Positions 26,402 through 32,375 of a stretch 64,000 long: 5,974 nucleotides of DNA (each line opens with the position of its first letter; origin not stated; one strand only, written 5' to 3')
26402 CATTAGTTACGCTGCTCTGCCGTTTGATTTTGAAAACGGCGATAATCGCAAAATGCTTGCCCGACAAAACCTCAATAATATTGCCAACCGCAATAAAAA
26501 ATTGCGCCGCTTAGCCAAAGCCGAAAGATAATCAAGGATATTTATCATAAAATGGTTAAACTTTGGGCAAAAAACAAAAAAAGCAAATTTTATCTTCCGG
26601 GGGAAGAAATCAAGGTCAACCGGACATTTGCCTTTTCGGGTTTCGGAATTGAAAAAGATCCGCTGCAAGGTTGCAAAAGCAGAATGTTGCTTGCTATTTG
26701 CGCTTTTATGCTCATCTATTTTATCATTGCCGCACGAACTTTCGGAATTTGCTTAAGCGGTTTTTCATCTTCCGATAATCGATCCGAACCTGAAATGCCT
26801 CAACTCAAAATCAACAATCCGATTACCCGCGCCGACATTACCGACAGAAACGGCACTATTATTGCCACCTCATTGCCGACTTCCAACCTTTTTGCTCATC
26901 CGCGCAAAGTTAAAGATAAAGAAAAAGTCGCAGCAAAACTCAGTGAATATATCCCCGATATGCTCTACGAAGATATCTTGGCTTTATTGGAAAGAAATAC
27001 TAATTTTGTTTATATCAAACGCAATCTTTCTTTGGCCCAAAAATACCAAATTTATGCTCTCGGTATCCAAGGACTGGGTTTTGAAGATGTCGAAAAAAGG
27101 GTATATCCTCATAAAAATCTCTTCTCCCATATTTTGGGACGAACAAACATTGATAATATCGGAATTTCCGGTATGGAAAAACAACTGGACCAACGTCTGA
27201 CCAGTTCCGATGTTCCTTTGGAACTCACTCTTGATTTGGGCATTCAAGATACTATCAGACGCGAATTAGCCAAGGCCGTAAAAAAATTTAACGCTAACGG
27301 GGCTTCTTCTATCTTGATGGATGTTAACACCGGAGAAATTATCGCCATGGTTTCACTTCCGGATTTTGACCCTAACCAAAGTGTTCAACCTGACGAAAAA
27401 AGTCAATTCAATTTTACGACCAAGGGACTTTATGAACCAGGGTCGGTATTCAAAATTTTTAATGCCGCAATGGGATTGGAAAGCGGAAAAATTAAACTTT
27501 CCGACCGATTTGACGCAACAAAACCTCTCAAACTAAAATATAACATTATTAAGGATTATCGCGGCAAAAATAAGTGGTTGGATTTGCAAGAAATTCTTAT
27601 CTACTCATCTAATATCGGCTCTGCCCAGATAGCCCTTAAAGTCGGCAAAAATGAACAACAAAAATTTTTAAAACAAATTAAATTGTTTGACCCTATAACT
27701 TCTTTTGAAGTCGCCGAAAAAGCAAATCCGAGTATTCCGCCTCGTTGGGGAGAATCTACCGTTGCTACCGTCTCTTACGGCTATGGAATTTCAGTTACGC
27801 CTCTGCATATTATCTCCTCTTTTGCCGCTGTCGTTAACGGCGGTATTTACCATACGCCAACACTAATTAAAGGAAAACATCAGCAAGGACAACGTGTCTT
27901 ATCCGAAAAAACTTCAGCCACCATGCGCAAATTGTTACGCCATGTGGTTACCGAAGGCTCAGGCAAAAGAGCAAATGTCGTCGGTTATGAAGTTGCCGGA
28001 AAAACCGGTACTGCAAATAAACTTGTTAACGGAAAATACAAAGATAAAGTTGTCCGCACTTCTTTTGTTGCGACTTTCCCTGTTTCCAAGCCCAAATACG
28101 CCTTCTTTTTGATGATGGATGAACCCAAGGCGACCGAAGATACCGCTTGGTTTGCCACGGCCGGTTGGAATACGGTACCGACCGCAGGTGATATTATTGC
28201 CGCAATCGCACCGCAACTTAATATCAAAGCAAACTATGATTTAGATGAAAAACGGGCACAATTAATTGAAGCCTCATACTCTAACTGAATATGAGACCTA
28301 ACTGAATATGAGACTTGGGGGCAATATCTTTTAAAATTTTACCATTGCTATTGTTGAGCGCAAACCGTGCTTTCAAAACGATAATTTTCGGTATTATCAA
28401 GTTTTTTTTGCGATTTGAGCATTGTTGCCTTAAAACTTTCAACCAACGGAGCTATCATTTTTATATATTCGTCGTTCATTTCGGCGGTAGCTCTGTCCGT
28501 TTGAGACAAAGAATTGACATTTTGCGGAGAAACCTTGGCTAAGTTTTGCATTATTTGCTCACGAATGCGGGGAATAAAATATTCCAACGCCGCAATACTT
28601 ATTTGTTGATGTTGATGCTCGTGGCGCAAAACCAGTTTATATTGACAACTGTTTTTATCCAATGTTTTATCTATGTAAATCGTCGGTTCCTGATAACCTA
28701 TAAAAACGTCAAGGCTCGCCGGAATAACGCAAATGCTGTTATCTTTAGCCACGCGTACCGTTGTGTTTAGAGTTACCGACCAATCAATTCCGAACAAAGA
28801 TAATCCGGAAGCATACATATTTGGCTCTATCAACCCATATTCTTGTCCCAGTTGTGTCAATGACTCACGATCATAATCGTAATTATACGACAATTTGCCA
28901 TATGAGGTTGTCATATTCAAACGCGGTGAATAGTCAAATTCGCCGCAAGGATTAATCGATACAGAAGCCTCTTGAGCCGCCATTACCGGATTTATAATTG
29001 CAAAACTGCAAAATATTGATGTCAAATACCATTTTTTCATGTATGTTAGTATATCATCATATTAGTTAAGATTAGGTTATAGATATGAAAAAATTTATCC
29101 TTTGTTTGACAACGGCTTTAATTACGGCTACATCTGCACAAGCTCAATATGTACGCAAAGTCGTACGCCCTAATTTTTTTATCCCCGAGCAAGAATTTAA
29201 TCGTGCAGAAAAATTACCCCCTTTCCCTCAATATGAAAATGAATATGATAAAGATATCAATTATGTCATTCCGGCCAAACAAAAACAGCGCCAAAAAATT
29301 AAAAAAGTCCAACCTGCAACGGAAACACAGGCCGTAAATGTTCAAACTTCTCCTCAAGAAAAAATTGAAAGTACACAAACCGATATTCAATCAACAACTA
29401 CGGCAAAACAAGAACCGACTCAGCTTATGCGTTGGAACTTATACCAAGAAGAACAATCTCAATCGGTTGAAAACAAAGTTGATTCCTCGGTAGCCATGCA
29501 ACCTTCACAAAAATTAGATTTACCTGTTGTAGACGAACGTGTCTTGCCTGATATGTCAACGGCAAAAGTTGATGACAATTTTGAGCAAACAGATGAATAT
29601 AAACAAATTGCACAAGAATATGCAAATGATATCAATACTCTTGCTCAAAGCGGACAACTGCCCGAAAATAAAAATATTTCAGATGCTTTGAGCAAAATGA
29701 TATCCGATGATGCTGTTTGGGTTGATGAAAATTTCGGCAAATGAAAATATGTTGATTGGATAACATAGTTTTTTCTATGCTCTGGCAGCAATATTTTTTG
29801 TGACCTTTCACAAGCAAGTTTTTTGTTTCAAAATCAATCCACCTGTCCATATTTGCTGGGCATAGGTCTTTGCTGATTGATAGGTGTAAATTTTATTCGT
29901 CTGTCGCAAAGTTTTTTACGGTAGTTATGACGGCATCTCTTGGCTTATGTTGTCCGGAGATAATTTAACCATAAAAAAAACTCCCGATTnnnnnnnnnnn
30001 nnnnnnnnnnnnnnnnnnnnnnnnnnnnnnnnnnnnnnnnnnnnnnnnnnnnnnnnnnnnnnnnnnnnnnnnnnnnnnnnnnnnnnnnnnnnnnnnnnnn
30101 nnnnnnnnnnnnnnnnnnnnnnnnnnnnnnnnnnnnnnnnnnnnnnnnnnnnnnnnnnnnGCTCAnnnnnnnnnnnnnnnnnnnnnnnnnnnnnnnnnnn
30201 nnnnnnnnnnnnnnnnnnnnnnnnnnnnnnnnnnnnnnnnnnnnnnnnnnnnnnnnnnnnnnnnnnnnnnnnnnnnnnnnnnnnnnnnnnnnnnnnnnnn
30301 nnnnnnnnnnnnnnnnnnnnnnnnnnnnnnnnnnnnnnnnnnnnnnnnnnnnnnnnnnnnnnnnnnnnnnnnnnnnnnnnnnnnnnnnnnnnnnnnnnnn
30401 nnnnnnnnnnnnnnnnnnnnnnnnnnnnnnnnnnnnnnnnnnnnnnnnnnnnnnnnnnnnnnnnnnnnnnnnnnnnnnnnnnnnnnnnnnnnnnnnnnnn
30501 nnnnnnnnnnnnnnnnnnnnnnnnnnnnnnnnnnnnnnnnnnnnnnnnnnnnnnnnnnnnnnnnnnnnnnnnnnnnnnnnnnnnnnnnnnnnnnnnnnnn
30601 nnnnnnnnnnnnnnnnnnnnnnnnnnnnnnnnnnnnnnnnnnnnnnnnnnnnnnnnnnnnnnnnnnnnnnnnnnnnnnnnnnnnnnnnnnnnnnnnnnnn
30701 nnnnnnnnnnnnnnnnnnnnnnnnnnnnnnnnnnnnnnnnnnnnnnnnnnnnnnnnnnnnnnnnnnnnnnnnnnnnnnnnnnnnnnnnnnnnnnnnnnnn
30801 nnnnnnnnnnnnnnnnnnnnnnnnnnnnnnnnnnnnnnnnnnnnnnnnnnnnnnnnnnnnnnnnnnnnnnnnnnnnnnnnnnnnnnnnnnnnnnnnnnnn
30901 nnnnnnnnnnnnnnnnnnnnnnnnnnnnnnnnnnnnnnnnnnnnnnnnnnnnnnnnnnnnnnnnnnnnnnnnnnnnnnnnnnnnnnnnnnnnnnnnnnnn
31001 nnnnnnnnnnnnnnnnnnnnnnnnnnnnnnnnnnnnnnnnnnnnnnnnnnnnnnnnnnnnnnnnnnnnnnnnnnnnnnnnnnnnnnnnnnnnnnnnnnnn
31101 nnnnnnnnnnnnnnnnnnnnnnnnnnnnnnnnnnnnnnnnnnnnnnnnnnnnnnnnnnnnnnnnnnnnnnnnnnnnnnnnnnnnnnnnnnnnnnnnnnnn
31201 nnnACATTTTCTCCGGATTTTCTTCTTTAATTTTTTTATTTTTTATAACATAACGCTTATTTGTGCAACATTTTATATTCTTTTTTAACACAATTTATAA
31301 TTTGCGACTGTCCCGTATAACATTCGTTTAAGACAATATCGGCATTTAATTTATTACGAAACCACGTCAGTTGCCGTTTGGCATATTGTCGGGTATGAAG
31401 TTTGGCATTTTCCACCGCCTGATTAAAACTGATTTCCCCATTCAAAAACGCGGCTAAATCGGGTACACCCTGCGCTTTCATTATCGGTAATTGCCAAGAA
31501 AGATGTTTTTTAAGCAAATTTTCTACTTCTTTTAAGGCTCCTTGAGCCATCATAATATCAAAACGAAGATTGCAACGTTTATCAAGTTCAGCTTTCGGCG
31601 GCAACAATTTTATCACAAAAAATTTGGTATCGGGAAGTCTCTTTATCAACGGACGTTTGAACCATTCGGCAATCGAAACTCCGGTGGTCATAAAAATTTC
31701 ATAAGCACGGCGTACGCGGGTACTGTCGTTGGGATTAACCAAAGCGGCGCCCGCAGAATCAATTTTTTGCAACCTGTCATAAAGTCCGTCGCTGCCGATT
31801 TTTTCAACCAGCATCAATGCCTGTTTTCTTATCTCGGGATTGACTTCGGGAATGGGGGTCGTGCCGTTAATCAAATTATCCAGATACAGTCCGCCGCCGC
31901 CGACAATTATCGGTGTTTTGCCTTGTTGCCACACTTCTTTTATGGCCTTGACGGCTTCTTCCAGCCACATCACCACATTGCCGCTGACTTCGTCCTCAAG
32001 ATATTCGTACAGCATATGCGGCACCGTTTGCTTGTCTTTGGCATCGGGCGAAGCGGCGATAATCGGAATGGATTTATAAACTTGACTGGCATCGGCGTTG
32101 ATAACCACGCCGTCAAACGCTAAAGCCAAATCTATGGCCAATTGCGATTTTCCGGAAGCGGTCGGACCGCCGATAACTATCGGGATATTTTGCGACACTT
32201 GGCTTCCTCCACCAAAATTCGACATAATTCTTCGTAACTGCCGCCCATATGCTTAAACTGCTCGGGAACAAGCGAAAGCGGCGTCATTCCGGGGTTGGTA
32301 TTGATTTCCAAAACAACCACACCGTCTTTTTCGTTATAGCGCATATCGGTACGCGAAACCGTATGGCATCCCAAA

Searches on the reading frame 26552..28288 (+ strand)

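Call 52: search_protein_families(library=pfam, proteins=[window:26552-28288:+], max_evalue=0.00001)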
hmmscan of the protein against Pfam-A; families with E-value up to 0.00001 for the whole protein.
window:26552-28288:+ (578 aa): 2 families
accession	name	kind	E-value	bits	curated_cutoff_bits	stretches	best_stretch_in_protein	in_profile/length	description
PF00905.27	Transpeptidase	-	1.1e-60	205.8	22.1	1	254-527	4-284/299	Penicillin binding protein transpeptidase domain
PF03717.20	PBP_dimer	-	4.8e-16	60.1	24.4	1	92-217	5-159/180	Penicillin-binding Protein dimerisation domain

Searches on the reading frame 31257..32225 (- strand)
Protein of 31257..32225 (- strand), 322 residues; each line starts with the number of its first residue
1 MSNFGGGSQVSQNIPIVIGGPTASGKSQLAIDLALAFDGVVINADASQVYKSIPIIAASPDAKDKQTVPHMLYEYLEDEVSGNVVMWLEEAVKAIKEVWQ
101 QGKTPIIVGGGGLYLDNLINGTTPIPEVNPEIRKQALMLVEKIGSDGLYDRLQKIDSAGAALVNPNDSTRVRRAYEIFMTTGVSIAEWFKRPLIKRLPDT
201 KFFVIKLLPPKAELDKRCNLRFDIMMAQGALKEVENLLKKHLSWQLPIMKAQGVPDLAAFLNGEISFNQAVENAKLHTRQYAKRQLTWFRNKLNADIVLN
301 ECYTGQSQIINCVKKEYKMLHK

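Call 53: search_protein_families(library=pfam, proteins=[window:31257-32225:-], max_evalue=0.00001)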
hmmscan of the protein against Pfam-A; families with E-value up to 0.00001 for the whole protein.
window:31257-32225:- (322 aa): 1 family
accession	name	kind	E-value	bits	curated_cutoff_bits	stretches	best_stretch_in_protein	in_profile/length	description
PF01715.23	IPPT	-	3.6e-68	230.3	23.6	1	48-292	1-243/243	IPP transferase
